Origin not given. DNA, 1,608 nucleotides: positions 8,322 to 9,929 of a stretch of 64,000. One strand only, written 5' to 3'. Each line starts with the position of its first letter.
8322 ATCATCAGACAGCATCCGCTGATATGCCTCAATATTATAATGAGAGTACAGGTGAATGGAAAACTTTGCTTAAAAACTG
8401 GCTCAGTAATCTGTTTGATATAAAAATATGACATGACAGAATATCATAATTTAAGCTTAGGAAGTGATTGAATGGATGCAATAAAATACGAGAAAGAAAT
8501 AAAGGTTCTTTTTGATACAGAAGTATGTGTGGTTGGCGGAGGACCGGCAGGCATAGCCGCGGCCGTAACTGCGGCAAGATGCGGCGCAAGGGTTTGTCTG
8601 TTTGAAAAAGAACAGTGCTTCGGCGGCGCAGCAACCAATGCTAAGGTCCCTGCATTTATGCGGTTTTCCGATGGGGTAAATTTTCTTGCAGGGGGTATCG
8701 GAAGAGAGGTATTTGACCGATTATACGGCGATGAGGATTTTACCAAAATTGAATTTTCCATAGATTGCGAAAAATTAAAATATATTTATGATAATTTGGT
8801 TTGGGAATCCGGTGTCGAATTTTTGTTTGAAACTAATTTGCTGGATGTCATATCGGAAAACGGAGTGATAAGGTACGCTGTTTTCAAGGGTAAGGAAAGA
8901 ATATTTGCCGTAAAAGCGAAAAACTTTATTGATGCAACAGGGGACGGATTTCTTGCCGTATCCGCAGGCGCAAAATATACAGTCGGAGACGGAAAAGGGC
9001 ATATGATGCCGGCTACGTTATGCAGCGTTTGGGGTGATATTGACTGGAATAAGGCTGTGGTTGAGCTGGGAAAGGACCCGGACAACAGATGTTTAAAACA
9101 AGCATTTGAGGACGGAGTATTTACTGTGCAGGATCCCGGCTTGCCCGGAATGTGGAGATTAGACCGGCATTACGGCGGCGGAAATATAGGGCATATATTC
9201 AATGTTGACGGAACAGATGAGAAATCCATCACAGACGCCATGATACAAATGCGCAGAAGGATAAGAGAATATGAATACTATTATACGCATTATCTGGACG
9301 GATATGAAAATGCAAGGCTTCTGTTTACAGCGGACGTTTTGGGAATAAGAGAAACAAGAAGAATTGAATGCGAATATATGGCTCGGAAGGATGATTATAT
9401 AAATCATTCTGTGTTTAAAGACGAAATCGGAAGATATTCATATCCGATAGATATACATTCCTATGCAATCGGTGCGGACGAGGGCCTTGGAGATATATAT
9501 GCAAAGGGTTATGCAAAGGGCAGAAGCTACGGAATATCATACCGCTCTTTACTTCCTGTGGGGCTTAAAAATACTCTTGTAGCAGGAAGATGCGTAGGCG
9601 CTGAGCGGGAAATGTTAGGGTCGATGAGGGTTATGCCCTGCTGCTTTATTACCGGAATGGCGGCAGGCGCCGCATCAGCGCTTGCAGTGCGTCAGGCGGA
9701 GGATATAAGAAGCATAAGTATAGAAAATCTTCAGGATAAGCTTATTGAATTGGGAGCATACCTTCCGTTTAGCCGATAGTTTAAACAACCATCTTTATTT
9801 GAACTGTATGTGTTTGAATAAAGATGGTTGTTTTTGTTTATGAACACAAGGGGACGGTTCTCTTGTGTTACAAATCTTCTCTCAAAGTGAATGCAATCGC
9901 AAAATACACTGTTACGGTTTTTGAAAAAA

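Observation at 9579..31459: Locus A (about 21.5 kb) is bracketed by 298-bp near-identical direct repeats made from the tail of the neighbouring FAD-oxidoreductase gene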

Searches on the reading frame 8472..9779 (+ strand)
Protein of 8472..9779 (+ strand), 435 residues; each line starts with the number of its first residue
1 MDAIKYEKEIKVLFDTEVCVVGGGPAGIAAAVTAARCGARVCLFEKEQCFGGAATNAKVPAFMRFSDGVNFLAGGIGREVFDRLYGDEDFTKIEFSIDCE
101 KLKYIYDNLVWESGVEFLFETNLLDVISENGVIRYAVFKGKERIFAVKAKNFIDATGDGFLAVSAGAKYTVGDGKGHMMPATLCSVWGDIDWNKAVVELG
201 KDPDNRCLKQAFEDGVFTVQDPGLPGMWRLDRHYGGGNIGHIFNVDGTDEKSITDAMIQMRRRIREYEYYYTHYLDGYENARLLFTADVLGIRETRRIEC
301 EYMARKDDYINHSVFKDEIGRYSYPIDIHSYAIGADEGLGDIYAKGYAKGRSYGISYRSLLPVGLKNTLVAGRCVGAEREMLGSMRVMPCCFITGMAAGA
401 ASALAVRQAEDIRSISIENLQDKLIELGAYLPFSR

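Call 4: search_protein_families(library=pfam, proteins=[window:8472-9779:+])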
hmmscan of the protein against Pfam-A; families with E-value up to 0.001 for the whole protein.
window:8472-9779:+ (435 aa): 10 families
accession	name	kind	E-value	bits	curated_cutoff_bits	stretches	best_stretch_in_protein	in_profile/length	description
PF12831.13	FAD_oxidored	-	4.7e-95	319.8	27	1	17-424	1-416/416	FAD dependent oxidoreductase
PF00890.30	FAD_binding_2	-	7e-13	49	20.4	1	18-57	2-41/414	FAD binding domain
PF13450.12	NAD_binding_8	-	1.6e-09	38.4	21.9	1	20-81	1-62/68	NAD(P)-binding Rossmann-like domain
PF07992.20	Pyr_redox_2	-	1.3e-08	35.1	26.1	1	17-157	2-108/291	Pyridine nucleotide-disulphide oxidoreductase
PF01266.30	DAO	-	2.7e-06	27.6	27.9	1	18-55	2-39/353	FAD dependent oxidoreductase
PF01134.28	GIDA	-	1.1e-05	25.1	22.1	1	18-46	2-30/391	Glucose inhibited division protein A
PF03486.20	HI0933_like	-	1.3e-05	25.3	50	1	17-51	2-36/244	HI0933-like protein Rossmann domain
PF01946.23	Thi4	-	7.6e-05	22.5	26.2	1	6-54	8-57/235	Thi4 family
PF01494.25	FAD_binding_3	-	0.00013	21.8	22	1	15-47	1-33/349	FAD binding domain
PF13738.12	Pyr_redox_3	-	0.00072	19.3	30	0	20-48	2-31/305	Pyridine nucleotide-disulphide oxidoreductase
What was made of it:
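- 8472..9779 (+): FAD-dependent oxidoreductase gene (435 aa, PF12831), the last gene of locus 0. Its last 201 nt form the coding part of the left repeat copy. Pfam E=4.7e-95 (call 4).
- Checked: The oxidoreductase ORF is 8472-9779 (435 aa, PF12831, E=5e-95; call 4), so each copy holds its last 201 nt.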

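Call 15: find_encoding_contigs(protein=window:8472-9779:+, flank=10000, max_places=10)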
Protein window:8472-9779:+ (435 aa): 1 contig read that carries it; 1 place shown.
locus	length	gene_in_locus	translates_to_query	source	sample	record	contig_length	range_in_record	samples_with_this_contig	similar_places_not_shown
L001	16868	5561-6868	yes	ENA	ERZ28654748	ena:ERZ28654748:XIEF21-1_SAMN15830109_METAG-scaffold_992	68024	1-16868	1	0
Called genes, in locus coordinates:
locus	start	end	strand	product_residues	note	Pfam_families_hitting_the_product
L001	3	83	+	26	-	?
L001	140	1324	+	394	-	PF07470:Glyco_hydro_88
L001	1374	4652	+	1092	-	PF08124:Lyase_8_N, PF02278:Lyase_8, PF02884:Lyase_8_C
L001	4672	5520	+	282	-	PF20434:BD-FAE, PF07859:Abhydrolase_3, PF00326:Peptidase_S9 (weak)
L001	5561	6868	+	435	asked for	PF00890:FAD_binding_2, PF01134:GIDA (weak), PF01266:DAO (weak), PF03486:HI0933_like (weak), PF07992:Pyr_redox_2, PF12831:FAD_oxidored, PF13450:NAD_binding_8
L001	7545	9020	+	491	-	PF01547:SBP_bac_1, PF13416:SBP_bac_8 (weak)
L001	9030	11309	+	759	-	PF17853:GGDEF_2 (weak), PF00165:HTH_AraC (faint), PF12833:HTH_18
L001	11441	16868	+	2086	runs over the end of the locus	PF20578:aBig_2, PF16889:Hepar_II_III_N, PF07940:Hepar_II_III_C, PF00395:SLH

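Call 18: find_related_loci(query=window:8472-9779:+, collection=genome_contigs, flank=10000)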
Query window:8472-9779:+ (435 aa) in genome_contigs; peptide patterns used: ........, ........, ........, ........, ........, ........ (x = any residue, [..] = any of these).
40 stretches matched a pattern; 6 encode a relative of the query (tblastn E <= 1e-3); 6 distinct loci.
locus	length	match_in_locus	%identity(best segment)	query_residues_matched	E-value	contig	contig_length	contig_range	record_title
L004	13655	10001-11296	72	1-432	0e+0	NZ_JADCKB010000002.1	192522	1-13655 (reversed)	Ructibacterium gallinarum strain DSM 107454 seq2, whole genome shotgun sequence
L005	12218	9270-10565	60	1-432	1e-155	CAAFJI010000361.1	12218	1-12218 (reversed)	MAG TPA_asm: Lachnospiraceae bacterium, isolate HGM12015, WGS project CAAFJI010000000 data, contig: SRS1596800_141_k141_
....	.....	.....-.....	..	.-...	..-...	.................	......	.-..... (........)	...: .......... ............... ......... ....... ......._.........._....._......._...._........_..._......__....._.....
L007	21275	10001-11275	49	6-432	2e-120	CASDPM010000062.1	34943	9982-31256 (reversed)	uncultured Firmicutes bacterium isolate CO.B38.metabat-bins.215 genome assembly, contig: CO.B38.metabat-bins.215.fa_k141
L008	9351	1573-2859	47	2-432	6e-113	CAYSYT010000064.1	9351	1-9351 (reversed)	MAG TPA_asm: uncultured Christensenella sp. isolate SRP350583_co2_471 genome assembly, contig: NODE_11206_length_9351_co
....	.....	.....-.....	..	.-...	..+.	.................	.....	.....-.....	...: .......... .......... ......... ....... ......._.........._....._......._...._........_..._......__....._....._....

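Call 19: find_homologous_proteins(query=window:8472-9779:+, max_evalue=1e-50)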
Query window:8472-9779:+ (435 aa): 1899 proteins with E <= 1e-50 among 8000 candidates; the best 120 are listed.
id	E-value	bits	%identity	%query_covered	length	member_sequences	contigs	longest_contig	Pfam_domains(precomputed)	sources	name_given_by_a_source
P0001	4.6e-290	980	100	98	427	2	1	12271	PF01266.31,PF13450.13,PF00890.31,PF07992.21,PF03486.21,PF01134.29,PF12831.14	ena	-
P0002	3.6e-227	772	76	99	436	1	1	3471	PF01946.24,PF01266.31,PF13450.13,PF00890.31,PF07992.21,PF03486.21,PF01134.29,PF01494.26,PF12831.14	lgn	-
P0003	1.2e-220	751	73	100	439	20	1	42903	PF01946.24,PF01266.31,PF13450.13,PF00890.31,PF07992.21,PF03486.21,PF01134.29,PF01494.26,PF12831.14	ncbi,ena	-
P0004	7.1e-220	748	74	99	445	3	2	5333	PF01946.24,PF01266.31,PF13450.13,PF00890.31,PF07992.21,PF01134.29,PF12831.14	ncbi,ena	-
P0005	8.1e-219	745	74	99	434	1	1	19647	PF01946.24,PF01266.31,PF13450.13,PF00890.31,PF07992.21,PF03486.21,PF01134.29,PF12831.14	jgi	jgi:hypothetical protein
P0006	5.2e-215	732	73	98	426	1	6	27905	PF01946.24,PF01266.31,PF13450.13,PF00890.31,PF07992.21,PF03486.21,PF01134.29,PF12831.14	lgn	-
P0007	2.0e-214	730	71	99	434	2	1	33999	PF01266.31,PF13450.13,PF00890.31,PF07992.21,PF03486.21,PF01134.29,PF12831.14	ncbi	-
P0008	2.3e-214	730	72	99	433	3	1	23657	PF01266.31,PF13450.13,PF00890.31,PF07992.21,PF03486.21,PF01134.29,PF01494.26,PF12831.14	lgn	-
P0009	4.2e-214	729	72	99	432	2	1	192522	PF01946.24,PF01266.31,PF13450.13,PF00890.31,PF07992.21,PF03486.21,PF01134.29,PF01494.26,PF12831.14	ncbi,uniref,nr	ncbi:FAD-dependent oxidoreductase [Ructibacterium gallinarum]|uniref:FAD-dependent oxidoreductase n=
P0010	7.5e-214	729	72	99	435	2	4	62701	PF01946.24,PF01266.31,PF13450.13,PF00890.31,PF07992.21,PF03486.21,PF01134.29,PF01494.26,PF12831.14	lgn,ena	-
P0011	9.7e-212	722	71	99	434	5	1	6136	PF01946.24,PF01266.31,PF13450.13,PF00890.31,PF07992.21,PF03486.21,PF01134.29,PF01494.26,PF12831.14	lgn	-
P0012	3.1e-210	717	71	99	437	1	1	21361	PF01946.24,PF01266.31,PF13450.13,PF00890.31,PF07992.21,PF03486.21,PF01134.29,PF01494.26,PF12831.14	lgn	-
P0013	5.6e-206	703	71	99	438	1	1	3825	PF01266.31,PF13450.13,PF00890.31,PF07992.21,PF12831.14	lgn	-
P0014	2.7e-193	661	67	99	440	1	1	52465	PF13450.13,PF00890.31,PF07992.21,PF12831.14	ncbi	-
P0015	5.4e-192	657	66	99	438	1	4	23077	PF01266.31,PF13450.13,PF00890.31,PF07992.21,PF12831.14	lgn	-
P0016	2.1e-191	655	66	99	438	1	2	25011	PF01946.24,PF01266.31,PF13450.13,PF00890.31,PF07992.21,PF03486.21,PF01134.29,PF12831.14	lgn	-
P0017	8.4e-190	649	66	92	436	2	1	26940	PF01946.24,PF13450.13,PF00890.31,PF07992.21,PF03486.21,PF12831.14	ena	-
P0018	2.7e-187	641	64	99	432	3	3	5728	PF13450.13,PF00890.31,PF12831.14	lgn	-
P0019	2.1e-185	635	64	99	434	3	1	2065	PF01946.24,PF01266.31,PF13450.13,PF00890.31,PF07992.21,PF03486.21,PF12831.14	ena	-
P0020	2.4e-185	635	64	98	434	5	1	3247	PF01946.24,PF13450.13,PF00890.31,PF07992.21,PF03486.21,PF12831.14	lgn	-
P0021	5.8e-185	633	65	98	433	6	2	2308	PF13450.13,PF00890.31,PF07992.21,PF03486.21,PF01134.29,PF12831.14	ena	-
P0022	3.2e-184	631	64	99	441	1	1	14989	PF13450.13,PF00890.31,PF07992.21,PF12831.14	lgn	-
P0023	8.1e-184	630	64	99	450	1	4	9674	PF13450.13,PF00890.31,PF07992.21,PF01134.29,PF12831.14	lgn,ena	-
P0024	1.9e-183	628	64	99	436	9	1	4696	PF00890.31,PF12831.14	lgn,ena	-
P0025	2.6e-183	628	64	99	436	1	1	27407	PF00890.31,PF12831.14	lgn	-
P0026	3.8e-183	627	64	99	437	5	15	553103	PF13450.13,PF00890.31,PF07992.21,PF12831.14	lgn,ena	-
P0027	1.0e-182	626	64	98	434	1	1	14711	PF01946.24,PF01266.31,PF13450.13,PF00890.31,PF07992.21,PF01134.29,PF12831.14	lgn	-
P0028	1.0e-181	623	65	99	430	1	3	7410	PF01266.31,PF13450.13,PF00890.31,PF07992.21,PF03486.21,PF12831.14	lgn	-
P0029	2.1e-181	622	64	97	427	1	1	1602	PF13450.13,PF00890.31,PF12831.14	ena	-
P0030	1.8e-179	615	63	99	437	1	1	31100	PF00890.31,PF07992.21,PF12831.14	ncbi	-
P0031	4.6e-179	614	63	99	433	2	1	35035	PF13450.13,PF00890.31,PF07992.21,PF12831.14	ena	-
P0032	1.3e-178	612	63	99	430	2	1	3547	PF13450.13,PF00890.31,PF12831.14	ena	-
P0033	4.9e-178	611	64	99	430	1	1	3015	PF13450.13,PF00890.31,PF07992.21,PF12831.14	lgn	-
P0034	9.9e-178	610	62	99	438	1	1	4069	PF13450.13,PF00890.31,PF07992.21,PF03486.21,PF12831.14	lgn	-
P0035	1.0e-175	603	61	99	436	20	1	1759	PF13450.13,PF00890.31,PF07992.21,PF12831.14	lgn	-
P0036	4.1e-175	601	62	97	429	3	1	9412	PF00890.31,PF07992.21,PF12831.14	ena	-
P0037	6.5e-175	600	62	98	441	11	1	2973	PF00890.31,PF07992.21,PF12831.14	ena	-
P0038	1.4e-174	599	61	99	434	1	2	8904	PF00890.31,PF07992.21,PF12831.14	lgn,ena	-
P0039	1.8e-174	599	62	99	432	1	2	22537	PF00890.31,PF07992.21,PF01134.29,PF12831.14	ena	-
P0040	2.4e-174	598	60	99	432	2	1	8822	PF01266.31,PF13450.13,PF00890.31,PF07992.21,PF12831.14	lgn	-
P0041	5.0e-174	597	61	99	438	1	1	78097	PF00890.31,PF07992.21,PF12831.14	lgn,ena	-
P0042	6.7e-174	597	62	99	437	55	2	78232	PF07992.21,PF01134.29,PF12831.14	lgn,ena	-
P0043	1.1e-173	596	63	98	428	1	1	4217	PF00890.31,PF07992.21,PF12831.14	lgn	-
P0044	1.2e-173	596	61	99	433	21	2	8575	PF00890.31,PF07992.21,PF12831.14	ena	-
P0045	1.3e-173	596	64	90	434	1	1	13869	PF00890.31,PF07992.21,PF12831.14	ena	-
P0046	1.0e-172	593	62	99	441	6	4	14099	PF00890.31,PF07992.21,PF12831.14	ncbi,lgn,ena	-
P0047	1.2e-172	593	62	98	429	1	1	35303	PF13450.13,PF00890.31,PF12831.14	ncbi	-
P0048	3.6e-172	591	62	98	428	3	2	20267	PF13450.13,PF00890.31,PF07992.21,PF01134.29,PF12831.14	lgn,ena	-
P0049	6.4e-171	587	61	98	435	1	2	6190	PF13450.13,PF00890.31,PF07992.21,PF12831.14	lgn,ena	-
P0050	6.6e-171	587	61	99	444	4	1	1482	PF07992.21,PF12831.14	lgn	-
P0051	8.6e-171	587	61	98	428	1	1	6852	PF00890.31,PF07992.21,PF12831.14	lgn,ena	-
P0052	1.1e-170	586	60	99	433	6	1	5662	PF12831.14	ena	-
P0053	2.5e-170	585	60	99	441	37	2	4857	PF00890.31,PF12831.14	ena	-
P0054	7.4e-170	584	61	90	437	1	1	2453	PF13450.13,PF00890.31,PF07992.21,PF12831.14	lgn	-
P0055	7.8e-170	584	60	99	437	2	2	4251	PF13450.13,PF00890.31,PF07992.21,PF01262.28,PF12831.14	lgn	-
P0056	2.0e-169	582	60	99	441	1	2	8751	PF12831.14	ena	-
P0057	3.4e-169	581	60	99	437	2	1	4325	PF13450.13,PF03486.21,PF01134.29,PF12831.14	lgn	-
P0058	7.7e-169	580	61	99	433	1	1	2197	PF07992.21,PF12831.14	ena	-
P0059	8.7e-169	580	61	99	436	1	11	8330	PF01266.31,PF00890.31,PF07992.21,PF01494.26,PF12831.14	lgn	-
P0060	1.1e-168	580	59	99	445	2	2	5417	PF01134.29,PF12831.14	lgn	-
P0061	5.4e-168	577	60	90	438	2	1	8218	PF13450.13,PF07992.21,PF12831.14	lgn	-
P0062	1.5e-167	576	60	99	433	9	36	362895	PF00890.31,PF07992.21,PF12831.14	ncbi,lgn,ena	-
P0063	1.8e-167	576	60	99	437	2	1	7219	PF12831.14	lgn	-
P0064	1.8e-167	576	62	90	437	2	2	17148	PF07992.21,PF12831.14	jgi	-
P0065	4.3e-167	575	60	99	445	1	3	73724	PF07992.21,PF01134.29,PF12831.14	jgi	-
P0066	6.9e-167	574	59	99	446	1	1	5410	PF13450.13,PF00890.31,PF01134.29,PF12831.14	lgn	-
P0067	7.4e-167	574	59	99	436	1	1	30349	PF13450.13,PF00890.31,PF07992.21,PF12831.14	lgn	-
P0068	1.7e-166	573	59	100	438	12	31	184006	PF01266.31,PF13450.13,PF00890.31,PF12831.14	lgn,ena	-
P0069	2.9e-166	572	59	99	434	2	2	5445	PF01266.31,PF13450.13,PF07992.21,PF01134.29,PF12831.14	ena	-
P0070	5.4e-166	571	59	99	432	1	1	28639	PF00890.31,PF07992.21,PF12831.14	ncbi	-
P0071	5.5e-166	571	60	99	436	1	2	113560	PF00890.31,PF07992.21,PF01134.29,PF12831.14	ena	-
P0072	6.5e-166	571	59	99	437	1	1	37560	PF00890.31,PF07992.21,PF03486.21,PF12831.14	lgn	-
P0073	9.3e-166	570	59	99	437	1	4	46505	PF07992.21,PF03486.21,PF12831.14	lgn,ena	-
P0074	1.1e-165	570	59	99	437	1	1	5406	PF07992.21,PF03486.21,PF12831.14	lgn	-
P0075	1.2e-165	570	60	99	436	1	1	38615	PF00890.31,PF07992.21,PF01134.29,PF12831.14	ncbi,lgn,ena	-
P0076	1.4e-165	570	60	99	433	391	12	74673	PF01946.24,PF01266.31,PF13450.13,PF00890.31,PF07992.21,PF03486.21,PF01134.29,PF01494.26,PF12831.14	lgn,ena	-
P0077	2.1e-165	569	60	99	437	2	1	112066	PF12831.14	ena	-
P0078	3.1e-165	568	59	99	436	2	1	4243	PF13450.13,PF00890.31,PF12831.14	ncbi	-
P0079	4.1e-165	568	60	99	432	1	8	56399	PF00890.31,PF07992.21,PF12831.14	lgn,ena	-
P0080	7.7e-165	567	60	99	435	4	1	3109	PF13450.13,PF07992.21,PF12831.14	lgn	-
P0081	9.4e-165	567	58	100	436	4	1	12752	PF01266.31,PF13450.13,PF00890.31,PF12831.14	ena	-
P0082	2.2e-164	566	58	99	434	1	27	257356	PF01946.24,PF01266.31,PF13450.13,PF00890.31,PF07992.21,PF03486.21,PF01134.29,PF12831.14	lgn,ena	-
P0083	2.4e-164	565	59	99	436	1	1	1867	PF01266.31,PF00890.31,PF07992.21,PF12831.14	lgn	-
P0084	2.9e-164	565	59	99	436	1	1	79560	PF00890.31,PF07992.21,PF12831.14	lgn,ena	-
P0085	4.3e-164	565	58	100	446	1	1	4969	PF07992.21,PF12831.14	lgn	-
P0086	6.8e-164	564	59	99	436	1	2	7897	PF00890.31,PF07992.21,PF12831.14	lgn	-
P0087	8.1e-164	564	59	99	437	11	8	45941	PF01266.31,PF13450.13,PF00890.31,PF01134.29,PF12831.14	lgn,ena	-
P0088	9.4e-164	563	60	99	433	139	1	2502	PF00890.31,PF01134.29,PF12831.14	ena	-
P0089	7.4e-163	561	57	99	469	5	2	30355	PF13450.13,PF12831.14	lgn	-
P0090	9.0e-163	560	57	100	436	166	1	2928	PF13450.13,PF00890.31,PF12831.14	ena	-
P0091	9.2e-163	560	59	99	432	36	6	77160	PF13450.13,PF00890.31,PF07992.21,PF12831.14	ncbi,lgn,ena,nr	nr:FAD-dependent oxidoreductase [uncultured Eisenbergiella sp.]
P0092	9.8e-163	560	59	99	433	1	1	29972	PF12831.14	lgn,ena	-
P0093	1.7e-162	559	59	99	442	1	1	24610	PF01946.24,PF13450.13,PF00890.31,PF07992.21,PF01134.29,PF01494.26,PF12831.14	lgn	-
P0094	1.7e-162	559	60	98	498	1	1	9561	PF00890.31,PF01134.29,PF12831.14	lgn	-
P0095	8.1e-162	557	57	99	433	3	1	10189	PF00890.31,PF07992.21,PF12831.14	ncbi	-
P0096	2.7e-161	555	59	99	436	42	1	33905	PF00890.31,PF12831.14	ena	-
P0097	5.7e-161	554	58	99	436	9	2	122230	PF01266.31,PF13450.13,PF00890.31,PF12831.14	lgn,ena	-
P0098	2.6e-160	552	58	99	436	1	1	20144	PF01266.31,PF13450.13,PF00890.31,PF12831.14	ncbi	-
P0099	2.7e-160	552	56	99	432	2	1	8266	PF01266.31,PF13450.13,PF00890.31,PF07992.21,PF01134.29,PF12831.14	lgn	-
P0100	2.9e-160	552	59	99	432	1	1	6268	PF07992.21,PF12831.14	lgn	-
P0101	3.4e-160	552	57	100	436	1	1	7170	PF01266.31,PF13450.13,PF00890.31,PF01134.29,PF12831.14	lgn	-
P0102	3.7e-160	552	58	99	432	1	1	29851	PF07992.21,PF12831.14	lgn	-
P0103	5.8e-160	551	58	99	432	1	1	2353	PF07992.21,PF12831.14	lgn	-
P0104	8.2e-160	551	58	99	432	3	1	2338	PF12831.14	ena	-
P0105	2.2e-159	549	57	99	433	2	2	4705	PF00890.31,PF07992.21,PF12831.14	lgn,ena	-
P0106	1.5e-158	546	59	99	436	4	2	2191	PF13450.13,PF00890.31,PF07992.21,PF01494.26,PF12831.14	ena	-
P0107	5.7e-158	544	56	99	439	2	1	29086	PF01266.31,PF13450.13,PF00890.31,PF07992.21,PF01134.29,PF12831.14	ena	-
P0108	1.5e-157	543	58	96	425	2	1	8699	PF00890.31,PF07992.21,PF12831.14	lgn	-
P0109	4.6e-157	541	57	99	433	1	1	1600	PF00890.31,PF07992.21,PF12831.14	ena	-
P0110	8.8e-157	541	58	99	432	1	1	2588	PF00890.31,PF07992.21,PF12831.14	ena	-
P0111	1.5e-152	527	56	99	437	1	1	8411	PF01266.31,PF13450.13,PF00890.31,PF07992.21,PF01134.29,PF01494.26,PF12831.14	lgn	-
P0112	9.9e-150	517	54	99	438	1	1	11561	PF01266.31,PF13450.13,PF00890.31,PF07992.21,PF03486.21,PF01262.28,PF01134.29,PF12831.14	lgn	-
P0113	7.2e-139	481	78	59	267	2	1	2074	PF12831.14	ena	-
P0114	2.0e-138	480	53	99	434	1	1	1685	PF01946.24,PF13450.13,PF00890.31,PF07992.21,PF12831.14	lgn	-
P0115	3.3e-138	479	51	99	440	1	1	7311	PF01946.24,PF13450.13,PF07992.21,PF12831.14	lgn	-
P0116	7.8e-138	478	51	99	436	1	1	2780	PF12831.14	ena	-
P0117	8.2e-137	475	51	99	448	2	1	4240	PF01946.24,PF01266.31,PF13450.13,PF00890.31,PF07992.21,PF01134.29,PF01494.26,PF12831.14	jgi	jgi:flavin-dependent dehydrogenase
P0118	6.4e-136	472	50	100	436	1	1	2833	PF13450.13,PF00890.31,PF07992.21,PF12831.14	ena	-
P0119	7.8e-136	471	52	90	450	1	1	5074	PF00890.31,PF07992.21,PF12831.14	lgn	-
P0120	5.8e-135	469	51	99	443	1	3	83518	PF13450.13,PF00890.31,PF12831.14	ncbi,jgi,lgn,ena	jgi:hypothetical protein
